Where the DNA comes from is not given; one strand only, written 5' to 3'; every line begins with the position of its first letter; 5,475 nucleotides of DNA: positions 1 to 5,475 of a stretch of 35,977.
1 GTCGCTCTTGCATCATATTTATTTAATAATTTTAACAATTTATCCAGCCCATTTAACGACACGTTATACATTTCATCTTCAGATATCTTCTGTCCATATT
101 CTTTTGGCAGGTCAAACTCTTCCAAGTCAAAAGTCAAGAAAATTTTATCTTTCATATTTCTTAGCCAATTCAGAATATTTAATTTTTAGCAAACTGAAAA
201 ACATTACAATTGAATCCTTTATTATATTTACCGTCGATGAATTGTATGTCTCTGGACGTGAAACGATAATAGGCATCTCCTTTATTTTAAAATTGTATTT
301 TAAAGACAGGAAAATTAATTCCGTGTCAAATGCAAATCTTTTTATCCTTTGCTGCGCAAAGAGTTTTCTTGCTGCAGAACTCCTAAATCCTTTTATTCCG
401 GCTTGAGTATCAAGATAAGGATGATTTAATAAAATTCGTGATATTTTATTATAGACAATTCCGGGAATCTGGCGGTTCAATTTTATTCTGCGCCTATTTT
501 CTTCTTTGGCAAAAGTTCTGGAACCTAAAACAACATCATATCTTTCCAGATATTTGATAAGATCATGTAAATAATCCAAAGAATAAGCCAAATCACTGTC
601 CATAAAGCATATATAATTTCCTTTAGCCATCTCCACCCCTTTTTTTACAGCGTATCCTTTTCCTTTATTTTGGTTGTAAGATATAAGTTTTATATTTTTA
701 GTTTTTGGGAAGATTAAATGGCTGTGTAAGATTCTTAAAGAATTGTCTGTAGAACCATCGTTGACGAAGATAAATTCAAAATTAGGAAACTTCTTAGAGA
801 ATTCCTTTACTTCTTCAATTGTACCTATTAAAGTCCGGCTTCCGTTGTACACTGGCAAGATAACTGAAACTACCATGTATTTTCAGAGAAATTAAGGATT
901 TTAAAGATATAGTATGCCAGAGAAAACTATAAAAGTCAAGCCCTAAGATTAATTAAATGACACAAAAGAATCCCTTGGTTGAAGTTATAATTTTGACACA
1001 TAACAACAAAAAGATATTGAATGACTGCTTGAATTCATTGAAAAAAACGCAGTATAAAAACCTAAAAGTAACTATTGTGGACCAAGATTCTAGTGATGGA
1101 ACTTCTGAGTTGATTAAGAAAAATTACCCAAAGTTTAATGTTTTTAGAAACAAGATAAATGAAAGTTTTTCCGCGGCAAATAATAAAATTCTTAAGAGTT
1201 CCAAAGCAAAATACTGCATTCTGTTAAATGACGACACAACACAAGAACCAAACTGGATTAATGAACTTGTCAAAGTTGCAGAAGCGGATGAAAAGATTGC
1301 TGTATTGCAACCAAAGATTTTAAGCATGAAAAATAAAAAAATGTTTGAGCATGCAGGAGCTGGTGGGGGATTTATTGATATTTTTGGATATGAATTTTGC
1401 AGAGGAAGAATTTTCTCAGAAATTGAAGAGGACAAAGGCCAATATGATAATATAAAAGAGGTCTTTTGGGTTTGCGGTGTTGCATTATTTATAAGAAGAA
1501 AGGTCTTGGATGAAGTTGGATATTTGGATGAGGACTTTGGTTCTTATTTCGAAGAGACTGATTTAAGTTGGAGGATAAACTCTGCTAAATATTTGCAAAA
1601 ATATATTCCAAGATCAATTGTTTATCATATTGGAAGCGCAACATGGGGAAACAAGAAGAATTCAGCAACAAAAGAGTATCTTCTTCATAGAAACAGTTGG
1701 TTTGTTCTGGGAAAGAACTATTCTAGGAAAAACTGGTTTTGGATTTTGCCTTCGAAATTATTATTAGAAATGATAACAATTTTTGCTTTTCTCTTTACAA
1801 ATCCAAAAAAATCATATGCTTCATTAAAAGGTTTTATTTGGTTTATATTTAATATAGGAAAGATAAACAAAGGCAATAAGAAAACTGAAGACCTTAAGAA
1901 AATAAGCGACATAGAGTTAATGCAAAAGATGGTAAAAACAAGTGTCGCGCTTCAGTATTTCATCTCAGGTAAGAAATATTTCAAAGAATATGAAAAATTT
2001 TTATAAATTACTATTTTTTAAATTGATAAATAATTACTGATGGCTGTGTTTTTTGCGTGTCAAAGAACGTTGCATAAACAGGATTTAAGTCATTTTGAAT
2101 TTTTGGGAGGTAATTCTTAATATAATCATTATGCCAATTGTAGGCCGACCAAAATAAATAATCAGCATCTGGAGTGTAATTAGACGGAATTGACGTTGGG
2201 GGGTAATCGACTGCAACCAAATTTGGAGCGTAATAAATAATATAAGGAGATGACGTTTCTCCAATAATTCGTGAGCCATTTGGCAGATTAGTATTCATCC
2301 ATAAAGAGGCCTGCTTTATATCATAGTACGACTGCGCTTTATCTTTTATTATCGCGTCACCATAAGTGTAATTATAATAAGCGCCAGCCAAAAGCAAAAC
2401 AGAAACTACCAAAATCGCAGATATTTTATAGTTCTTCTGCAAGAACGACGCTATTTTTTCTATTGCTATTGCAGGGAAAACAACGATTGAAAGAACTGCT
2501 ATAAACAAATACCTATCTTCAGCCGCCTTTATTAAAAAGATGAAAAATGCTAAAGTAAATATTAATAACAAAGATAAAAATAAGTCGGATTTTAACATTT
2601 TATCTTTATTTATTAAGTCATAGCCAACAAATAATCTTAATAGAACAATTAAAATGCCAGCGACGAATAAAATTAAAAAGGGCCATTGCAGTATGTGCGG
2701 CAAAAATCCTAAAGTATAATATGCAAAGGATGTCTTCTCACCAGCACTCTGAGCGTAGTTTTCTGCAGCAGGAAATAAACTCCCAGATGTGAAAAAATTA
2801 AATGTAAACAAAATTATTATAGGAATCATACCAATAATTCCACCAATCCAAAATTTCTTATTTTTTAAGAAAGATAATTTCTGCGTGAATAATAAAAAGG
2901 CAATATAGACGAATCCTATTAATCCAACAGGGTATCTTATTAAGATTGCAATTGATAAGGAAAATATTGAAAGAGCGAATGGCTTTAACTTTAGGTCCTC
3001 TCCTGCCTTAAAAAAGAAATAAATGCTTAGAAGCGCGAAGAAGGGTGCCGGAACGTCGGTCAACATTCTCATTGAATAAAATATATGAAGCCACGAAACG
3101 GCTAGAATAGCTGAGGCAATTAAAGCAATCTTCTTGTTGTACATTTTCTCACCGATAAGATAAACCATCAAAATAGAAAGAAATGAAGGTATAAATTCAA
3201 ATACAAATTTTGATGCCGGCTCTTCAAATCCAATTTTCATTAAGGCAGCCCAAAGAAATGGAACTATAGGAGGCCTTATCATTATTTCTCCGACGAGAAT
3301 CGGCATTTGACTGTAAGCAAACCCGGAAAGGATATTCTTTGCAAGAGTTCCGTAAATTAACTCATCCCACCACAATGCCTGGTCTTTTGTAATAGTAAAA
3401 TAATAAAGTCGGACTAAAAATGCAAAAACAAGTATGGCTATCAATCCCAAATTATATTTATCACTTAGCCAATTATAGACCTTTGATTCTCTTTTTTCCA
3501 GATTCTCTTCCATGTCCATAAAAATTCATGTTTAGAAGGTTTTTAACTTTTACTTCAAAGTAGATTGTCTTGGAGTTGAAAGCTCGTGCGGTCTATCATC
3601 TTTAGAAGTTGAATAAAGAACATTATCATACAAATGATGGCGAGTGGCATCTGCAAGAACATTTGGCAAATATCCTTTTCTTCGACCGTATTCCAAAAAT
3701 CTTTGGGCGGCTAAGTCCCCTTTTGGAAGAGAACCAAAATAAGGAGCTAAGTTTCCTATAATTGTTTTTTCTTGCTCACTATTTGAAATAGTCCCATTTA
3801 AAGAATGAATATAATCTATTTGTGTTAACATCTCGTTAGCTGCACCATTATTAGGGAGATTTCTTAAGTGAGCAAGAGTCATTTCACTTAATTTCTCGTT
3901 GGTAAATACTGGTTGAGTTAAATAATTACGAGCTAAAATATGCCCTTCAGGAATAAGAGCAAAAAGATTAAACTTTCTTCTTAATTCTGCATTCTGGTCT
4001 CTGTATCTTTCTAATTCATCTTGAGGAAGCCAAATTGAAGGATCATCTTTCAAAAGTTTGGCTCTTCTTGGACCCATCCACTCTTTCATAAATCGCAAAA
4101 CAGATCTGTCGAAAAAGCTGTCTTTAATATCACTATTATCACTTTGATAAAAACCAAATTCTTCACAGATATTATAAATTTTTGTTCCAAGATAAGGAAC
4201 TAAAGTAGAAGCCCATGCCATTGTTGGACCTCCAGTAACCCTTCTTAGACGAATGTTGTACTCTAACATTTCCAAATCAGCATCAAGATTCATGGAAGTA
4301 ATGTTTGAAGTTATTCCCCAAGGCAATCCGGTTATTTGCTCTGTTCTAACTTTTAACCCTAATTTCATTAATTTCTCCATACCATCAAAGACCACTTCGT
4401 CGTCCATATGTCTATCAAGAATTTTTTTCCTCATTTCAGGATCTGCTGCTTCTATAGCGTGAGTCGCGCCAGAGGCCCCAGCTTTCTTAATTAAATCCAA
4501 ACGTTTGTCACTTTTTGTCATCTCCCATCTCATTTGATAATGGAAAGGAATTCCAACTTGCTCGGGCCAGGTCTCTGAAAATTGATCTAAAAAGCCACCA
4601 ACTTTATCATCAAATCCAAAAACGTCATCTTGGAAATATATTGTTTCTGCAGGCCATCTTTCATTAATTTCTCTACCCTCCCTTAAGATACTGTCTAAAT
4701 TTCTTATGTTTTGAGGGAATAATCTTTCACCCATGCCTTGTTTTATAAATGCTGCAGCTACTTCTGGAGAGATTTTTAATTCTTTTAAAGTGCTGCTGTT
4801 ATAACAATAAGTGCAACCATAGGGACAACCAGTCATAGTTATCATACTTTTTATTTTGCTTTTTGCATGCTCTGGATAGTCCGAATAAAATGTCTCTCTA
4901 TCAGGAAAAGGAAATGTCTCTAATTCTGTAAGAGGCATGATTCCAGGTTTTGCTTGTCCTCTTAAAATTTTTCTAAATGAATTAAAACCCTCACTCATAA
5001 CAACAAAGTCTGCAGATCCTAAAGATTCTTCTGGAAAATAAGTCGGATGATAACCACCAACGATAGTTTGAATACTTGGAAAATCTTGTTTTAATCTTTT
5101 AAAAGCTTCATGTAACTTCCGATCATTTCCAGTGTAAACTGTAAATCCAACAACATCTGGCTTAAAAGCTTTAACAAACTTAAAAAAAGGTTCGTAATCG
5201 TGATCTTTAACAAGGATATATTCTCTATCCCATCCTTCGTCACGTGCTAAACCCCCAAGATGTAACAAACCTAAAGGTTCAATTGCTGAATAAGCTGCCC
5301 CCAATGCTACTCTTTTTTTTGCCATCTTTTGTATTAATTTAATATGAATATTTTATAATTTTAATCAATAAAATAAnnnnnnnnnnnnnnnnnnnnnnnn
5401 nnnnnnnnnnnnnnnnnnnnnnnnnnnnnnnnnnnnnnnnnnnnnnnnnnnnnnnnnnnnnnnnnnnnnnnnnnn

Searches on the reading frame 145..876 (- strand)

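Call 67: search_protein_families(library=pfam, proteins=[window:145-876:-], max_evalue=0.001)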
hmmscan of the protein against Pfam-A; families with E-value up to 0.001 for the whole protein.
window:145-876:- (243 aa): 3 families
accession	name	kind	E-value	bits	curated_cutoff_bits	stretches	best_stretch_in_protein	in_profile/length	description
PF00535.33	Glycos_transf_2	-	3.7e-33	115.2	23.3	1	4-173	1-168/168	Glycosyl transferase family 2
PF10111.15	Glyco_tranf_2_2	-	1.8e-10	41.2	27.3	1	4-108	1-104/276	Glycosyltransferase like family 2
PF13641.12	Glyco_tranf_2_3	-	0.0004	20.9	27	1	3-124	3-126/230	Glycosyltransferase like family 2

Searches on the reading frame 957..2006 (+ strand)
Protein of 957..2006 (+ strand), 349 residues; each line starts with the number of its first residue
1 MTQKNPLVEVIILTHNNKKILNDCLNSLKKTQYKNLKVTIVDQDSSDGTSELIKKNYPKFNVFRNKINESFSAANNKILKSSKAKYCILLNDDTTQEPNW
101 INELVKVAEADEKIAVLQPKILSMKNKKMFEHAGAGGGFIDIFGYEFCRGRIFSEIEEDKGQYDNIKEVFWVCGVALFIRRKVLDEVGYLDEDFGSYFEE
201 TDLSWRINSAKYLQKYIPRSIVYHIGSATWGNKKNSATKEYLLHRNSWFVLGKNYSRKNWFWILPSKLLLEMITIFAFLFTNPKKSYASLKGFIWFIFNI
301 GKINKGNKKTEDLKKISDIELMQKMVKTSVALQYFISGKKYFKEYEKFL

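Call 67: search_protein_families(library=pfam, proteins=[window:957-2006:+], max_evalue=0.001)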
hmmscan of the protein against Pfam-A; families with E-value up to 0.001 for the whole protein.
window:957-2006:+ (349 aa): 4 families
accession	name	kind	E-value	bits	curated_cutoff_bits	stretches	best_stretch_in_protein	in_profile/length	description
PF00535.33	Glycos_transf_2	-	2.5e-23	83.3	23.3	1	10-187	2-167/168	Glycosyl transferase family 2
PF13632.12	Glyco_trans_2_3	-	6.8e-11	42.8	27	1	88-298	3-188/198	Glycosyl transferase family group 2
PF13641.12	Glyco_tranf_2_3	-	2.7e-09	37.8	27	1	8-230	3-217/230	Glycosyltransferase like family 2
PF13712.12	Glyco_tranf_2_5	-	0.00027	21.2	27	0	68-116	38-87/210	Glycosyltransferase like family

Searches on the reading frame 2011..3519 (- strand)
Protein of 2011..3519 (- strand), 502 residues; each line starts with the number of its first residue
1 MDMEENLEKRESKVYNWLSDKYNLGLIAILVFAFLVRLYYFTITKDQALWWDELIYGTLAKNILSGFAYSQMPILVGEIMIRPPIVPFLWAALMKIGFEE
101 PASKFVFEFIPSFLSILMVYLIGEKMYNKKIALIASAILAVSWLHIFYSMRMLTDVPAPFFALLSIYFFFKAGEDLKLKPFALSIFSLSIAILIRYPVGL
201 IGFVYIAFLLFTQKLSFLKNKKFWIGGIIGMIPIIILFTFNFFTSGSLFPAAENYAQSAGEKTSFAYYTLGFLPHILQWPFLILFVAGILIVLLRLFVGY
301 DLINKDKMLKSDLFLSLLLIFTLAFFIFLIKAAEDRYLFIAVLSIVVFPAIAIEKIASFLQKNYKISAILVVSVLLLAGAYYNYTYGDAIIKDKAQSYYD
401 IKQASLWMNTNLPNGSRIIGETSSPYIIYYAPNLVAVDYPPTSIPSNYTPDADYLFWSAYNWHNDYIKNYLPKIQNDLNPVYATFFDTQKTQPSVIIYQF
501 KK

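Call 67: search_protein_families(library=pfam, proteins=[window:2011-3519:-], max_evalue=0.001)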
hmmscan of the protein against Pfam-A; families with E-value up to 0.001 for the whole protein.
window:2011-3519:- (502 aa): 2 families
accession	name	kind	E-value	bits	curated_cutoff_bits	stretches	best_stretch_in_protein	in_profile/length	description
PF13231.12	PMT_2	-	4.2e-18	66.5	26.1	1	82-235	2-155/160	Dolichyl-phosphate-mannose-protein mannosyltransferase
PF02366.24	PMT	-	2.7e-05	24.3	22.7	1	109-235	91-229/245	Dolichyl-phosphate-mannose-protein mannosyltransferase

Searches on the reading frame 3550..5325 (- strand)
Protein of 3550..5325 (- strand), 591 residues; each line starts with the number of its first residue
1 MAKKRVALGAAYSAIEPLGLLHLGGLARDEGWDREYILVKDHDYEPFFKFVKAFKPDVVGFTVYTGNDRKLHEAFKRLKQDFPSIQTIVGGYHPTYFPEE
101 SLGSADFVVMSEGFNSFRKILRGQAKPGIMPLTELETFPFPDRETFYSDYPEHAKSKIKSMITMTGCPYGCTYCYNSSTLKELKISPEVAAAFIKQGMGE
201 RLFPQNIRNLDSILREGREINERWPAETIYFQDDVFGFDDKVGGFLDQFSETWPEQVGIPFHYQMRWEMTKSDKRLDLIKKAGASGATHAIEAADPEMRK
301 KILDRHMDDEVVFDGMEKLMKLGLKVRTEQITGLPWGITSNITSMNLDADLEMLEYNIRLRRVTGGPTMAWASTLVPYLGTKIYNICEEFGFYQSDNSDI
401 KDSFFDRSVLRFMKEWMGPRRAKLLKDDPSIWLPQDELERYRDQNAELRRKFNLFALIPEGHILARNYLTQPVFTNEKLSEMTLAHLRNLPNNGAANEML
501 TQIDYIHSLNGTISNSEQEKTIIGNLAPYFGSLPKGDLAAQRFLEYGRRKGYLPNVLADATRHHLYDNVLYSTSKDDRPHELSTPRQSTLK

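Call 67: search_protein_families(library=pfam, proteins=[window:3550-5325:-], max_evalue=0.001)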
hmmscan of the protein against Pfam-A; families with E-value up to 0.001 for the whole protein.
window:3550-5325:- (591 aa): 2 families
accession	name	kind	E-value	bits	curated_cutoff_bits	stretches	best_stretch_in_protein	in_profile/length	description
PF02310.24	B12-binding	-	4.4e-19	68.9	32.1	1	5-119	2-119/121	B12 binding domain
PF04055.27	Radical_SAM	-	1.8e-15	58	29.5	1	161-335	1-152/166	Radical SAM superfamily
